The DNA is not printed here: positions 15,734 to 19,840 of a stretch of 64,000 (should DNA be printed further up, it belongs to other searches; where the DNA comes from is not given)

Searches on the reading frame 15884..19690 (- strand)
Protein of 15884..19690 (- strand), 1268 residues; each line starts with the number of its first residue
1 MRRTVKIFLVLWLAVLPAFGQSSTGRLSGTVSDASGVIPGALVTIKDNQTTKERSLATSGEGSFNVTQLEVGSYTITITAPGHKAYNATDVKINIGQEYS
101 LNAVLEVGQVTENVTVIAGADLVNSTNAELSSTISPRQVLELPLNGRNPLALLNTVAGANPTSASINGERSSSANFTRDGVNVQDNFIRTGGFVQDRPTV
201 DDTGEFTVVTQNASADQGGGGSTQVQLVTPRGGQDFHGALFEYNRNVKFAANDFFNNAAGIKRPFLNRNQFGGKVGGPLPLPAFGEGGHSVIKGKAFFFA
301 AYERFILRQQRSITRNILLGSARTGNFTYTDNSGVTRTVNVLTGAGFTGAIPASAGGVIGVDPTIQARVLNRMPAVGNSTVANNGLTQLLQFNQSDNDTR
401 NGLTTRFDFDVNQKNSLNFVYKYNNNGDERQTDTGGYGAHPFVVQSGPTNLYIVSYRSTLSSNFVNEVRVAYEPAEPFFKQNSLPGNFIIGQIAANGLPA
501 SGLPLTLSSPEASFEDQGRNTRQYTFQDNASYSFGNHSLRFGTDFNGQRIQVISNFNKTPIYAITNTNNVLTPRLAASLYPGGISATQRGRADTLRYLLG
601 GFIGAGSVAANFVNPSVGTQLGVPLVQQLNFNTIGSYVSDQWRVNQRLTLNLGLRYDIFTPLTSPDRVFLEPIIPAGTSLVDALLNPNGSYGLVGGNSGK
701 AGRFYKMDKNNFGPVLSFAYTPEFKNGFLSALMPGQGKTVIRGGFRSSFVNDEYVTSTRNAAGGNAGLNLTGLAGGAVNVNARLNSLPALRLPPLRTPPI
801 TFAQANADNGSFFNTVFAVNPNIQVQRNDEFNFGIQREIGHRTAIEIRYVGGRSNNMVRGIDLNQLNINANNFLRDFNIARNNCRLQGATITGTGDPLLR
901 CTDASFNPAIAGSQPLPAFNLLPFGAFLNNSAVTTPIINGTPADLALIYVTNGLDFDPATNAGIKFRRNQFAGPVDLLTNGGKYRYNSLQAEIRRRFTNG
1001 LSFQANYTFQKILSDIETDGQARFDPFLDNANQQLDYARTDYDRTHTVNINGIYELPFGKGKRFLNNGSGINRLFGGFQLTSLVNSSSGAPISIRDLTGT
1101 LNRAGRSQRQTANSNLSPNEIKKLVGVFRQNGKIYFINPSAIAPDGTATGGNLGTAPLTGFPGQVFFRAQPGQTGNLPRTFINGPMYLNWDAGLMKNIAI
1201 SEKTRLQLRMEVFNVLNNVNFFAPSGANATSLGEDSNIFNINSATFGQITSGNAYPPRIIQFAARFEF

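Call 72: search_protein_families(library=pfam, proteins=[window:15884-19690:-], max_evalue=0.0001)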
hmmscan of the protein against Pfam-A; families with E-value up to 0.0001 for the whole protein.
window:15884-19690:- (1268 aa): 3 families
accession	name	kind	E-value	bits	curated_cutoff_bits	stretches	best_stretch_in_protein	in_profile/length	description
PF25183.1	OMP_b-brl_4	-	3.3e-134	449.7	30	1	229-1261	2-838/838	Outer membrane beta barrel domain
PF13620.12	CarboxypepD_reg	-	1e-17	64.7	32.3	1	27-106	2-82/82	Carboxypeptidase regulatory-like domain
PF13715.12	CarbopepD_reg_2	-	1.3e-05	25.6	32.2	1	27-110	1-81/88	CarboxypepD_reg-like domain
